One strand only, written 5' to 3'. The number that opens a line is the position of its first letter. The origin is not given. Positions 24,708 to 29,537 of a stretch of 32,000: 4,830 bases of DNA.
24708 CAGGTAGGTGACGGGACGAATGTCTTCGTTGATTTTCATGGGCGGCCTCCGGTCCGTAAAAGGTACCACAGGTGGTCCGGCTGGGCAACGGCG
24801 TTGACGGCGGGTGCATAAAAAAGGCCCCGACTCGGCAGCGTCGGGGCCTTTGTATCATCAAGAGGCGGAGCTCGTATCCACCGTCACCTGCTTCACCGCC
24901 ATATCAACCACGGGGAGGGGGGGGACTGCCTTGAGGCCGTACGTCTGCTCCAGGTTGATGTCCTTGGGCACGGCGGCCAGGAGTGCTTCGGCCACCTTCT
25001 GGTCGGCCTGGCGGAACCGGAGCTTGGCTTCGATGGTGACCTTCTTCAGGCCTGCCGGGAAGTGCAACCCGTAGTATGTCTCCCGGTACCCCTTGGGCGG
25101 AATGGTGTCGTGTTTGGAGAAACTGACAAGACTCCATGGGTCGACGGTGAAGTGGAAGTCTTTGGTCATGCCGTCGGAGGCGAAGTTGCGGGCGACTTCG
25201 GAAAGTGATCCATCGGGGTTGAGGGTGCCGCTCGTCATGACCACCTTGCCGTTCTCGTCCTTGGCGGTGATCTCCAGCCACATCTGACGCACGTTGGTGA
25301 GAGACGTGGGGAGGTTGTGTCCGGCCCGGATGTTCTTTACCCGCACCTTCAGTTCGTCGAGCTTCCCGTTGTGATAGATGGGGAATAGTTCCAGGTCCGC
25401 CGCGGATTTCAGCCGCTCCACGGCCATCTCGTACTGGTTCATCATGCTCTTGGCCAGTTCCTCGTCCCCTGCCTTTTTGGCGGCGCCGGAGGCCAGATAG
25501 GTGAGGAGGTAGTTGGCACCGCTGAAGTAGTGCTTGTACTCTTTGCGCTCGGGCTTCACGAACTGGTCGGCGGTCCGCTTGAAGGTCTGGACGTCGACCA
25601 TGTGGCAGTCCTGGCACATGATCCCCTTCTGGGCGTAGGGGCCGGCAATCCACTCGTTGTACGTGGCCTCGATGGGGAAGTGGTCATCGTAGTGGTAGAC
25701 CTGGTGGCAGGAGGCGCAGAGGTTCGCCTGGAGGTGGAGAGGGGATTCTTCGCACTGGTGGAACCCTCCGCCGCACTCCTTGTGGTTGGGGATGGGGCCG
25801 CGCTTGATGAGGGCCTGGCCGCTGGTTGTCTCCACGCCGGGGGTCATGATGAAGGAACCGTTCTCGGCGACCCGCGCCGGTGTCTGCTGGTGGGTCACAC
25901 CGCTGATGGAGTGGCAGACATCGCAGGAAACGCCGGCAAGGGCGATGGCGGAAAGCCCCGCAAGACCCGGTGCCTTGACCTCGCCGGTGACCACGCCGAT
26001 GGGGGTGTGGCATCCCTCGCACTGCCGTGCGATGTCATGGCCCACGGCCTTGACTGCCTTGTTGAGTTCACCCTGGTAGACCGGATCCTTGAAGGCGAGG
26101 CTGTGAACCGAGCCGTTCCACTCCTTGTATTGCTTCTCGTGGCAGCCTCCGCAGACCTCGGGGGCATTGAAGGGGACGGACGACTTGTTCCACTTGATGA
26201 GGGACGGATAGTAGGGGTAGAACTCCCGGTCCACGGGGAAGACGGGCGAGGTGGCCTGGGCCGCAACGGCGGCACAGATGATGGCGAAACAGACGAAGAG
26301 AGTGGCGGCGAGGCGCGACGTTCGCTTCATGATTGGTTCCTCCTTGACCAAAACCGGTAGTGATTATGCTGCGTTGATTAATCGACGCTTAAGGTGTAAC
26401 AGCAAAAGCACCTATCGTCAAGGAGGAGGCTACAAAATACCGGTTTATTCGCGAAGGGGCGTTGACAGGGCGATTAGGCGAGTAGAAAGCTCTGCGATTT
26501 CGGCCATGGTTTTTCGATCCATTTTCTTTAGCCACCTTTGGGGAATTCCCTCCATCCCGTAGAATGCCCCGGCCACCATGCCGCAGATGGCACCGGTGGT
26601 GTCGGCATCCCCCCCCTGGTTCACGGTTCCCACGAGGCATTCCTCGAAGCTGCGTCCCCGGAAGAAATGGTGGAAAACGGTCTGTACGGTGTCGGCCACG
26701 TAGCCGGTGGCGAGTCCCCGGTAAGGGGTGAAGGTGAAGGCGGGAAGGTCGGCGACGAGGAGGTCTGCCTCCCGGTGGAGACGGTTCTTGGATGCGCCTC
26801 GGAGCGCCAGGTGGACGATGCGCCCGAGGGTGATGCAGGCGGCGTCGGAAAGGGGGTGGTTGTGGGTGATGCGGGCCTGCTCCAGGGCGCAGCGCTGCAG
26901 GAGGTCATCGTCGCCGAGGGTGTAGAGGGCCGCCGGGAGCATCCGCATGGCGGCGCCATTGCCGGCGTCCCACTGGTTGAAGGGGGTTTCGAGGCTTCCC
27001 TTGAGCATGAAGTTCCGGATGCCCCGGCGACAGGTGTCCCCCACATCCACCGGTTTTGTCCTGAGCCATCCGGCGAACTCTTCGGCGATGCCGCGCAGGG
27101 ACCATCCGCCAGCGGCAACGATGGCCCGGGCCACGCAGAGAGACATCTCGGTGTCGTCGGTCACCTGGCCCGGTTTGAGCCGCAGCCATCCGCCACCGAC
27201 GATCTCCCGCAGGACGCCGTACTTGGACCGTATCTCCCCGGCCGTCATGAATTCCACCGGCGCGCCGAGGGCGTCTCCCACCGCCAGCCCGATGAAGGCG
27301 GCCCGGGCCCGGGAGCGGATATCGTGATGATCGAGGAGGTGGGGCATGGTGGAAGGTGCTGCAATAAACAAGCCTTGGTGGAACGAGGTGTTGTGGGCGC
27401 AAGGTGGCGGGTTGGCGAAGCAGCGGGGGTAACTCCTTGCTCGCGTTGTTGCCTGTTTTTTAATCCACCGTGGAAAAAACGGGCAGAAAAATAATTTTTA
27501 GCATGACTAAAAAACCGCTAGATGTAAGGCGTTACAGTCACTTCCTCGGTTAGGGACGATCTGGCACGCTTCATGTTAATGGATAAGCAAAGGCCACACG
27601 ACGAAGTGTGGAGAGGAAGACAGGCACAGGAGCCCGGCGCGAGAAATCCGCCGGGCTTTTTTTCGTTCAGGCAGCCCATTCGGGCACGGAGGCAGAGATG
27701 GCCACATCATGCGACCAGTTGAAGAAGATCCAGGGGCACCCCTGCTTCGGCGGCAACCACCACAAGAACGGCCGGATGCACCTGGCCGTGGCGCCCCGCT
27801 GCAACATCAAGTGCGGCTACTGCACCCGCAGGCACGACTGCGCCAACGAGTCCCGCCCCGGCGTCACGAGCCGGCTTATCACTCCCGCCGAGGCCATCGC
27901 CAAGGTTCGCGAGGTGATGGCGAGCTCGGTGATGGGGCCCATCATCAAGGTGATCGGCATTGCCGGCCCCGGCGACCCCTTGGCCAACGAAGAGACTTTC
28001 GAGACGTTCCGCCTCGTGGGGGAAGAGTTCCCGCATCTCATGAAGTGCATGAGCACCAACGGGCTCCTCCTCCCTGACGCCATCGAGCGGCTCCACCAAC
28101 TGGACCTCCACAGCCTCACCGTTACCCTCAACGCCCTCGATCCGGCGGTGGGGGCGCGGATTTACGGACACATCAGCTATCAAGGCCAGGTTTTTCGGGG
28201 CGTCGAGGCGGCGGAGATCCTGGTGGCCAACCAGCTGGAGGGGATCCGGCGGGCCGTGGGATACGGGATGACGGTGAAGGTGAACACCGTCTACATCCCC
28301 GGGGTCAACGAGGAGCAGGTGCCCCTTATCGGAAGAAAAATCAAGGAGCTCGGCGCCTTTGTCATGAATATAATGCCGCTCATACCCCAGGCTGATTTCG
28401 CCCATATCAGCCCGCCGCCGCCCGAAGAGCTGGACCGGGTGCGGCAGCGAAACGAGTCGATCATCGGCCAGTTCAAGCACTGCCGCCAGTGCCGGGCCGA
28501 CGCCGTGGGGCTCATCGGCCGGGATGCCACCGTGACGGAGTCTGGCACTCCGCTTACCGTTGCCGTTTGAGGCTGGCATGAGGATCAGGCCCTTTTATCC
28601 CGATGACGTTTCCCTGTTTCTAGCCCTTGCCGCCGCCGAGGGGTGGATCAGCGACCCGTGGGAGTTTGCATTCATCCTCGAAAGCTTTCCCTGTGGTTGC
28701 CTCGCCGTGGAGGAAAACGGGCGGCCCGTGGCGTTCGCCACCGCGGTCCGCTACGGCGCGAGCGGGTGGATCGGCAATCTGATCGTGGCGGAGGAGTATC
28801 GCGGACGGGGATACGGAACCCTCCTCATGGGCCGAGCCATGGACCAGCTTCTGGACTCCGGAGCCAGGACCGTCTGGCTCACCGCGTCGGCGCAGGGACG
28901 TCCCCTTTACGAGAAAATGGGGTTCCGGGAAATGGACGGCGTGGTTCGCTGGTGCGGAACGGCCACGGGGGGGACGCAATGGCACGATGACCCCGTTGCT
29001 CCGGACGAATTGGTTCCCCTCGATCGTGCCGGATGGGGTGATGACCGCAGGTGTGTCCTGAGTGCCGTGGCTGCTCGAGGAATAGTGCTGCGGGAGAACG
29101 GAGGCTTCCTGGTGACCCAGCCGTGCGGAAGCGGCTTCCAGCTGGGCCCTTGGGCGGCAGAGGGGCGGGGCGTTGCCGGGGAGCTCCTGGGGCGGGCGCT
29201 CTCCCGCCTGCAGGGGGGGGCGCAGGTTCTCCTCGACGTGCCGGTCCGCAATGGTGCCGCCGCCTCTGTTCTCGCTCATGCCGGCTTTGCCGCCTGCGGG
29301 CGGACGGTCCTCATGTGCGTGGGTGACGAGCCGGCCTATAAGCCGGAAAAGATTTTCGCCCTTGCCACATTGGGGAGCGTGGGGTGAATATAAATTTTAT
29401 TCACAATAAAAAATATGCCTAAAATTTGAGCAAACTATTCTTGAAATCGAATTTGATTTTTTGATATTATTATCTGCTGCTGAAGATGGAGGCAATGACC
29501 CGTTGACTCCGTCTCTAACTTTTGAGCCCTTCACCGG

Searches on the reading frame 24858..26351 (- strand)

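Call 61: search_protein_families(library=pfam, proteins=[window:24858-26351:-], max_evalue=0.001)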
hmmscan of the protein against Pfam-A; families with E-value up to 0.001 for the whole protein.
window:24858-26351:- (497 aa): 2 families
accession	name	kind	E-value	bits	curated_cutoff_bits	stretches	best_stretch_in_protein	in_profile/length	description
PF13435.11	Cytochrome_C554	-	4.2e-11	44.1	20.8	1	66-148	1-84/84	Cytochrome c554 and c-prime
PF14522.11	Cytochrome_C7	-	0.00041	20.6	24.8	0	64-116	41-67/67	Cytochrome c7 and related cytochrome c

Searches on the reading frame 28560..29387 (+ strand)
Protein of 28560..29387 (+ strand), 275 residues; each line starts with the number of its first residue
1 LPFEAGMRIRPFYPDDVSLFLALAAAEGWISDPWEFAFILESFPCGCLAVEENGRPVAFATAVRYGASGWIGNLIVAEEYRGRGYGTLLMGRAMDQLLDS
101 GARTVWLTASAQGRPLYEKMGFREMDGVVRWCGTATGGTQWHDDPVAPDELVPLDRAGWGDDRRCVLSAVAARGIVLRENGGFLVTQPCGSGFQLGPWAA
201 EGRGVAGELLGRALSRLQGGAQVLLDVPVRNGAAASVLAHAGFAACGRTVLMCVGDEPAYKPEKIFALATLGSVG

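Call 61: search_protein_families(library=pfam, proteins=[window:28560-29387:+], max_evalue=0.001)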
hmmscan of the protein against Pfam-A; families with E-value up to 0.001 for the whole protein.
window:28560-29387:+ (275 aa): 8 families
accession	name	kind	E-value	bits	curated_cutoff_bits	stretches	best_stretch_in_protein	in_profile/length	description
PF00583.31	Acetyltransf_1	-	1.8e-17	64.1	20.7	1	34-122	22-116/116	Acetyltransferase (GNAT) family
PF13508.13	Acetyltransf_7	-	3.1e-15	56.8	27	1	47-124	5-84/84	Acetyltransferase (GNAT) domain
PF18014.7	Acetyltransf_18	-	7.3e-13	48.8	22.7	1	153-267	3-124/124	Acetyltransferase (GNAT) domain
PF13673.13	Acetyltransf_10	-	8.4e-12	45.6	23.6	1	48-126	34-111/128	Acetyltransferase (GNAT) domain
PF13527.13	Acetyltransf_9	-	2e-07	31.5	25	1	68-123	72-125/127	Acetyltransferase (GNAT) domain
PF08445.16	FR47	-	1.1e-06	29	22.1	1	67-126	20-81/86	FR47-like protein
PF14542.12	Acetyltransf_CG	-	6.5e-05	23.4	30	0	58-103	13-59/80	GCN5-related N-acetyl-transferase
PF13480.13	Acetyltransf_6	-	0.00022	21.8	22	1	47-107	74-134/143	Acetyltransferase (GNAT) domain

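Call 62: search_protein_families(library=padloc, proteins=[window:28560-29387:+], max_evalue=0.001)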
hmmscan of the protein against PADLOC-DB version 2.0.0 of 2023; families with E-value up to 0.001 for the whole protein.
window:28560-29387:+ (275 aa): 0 families
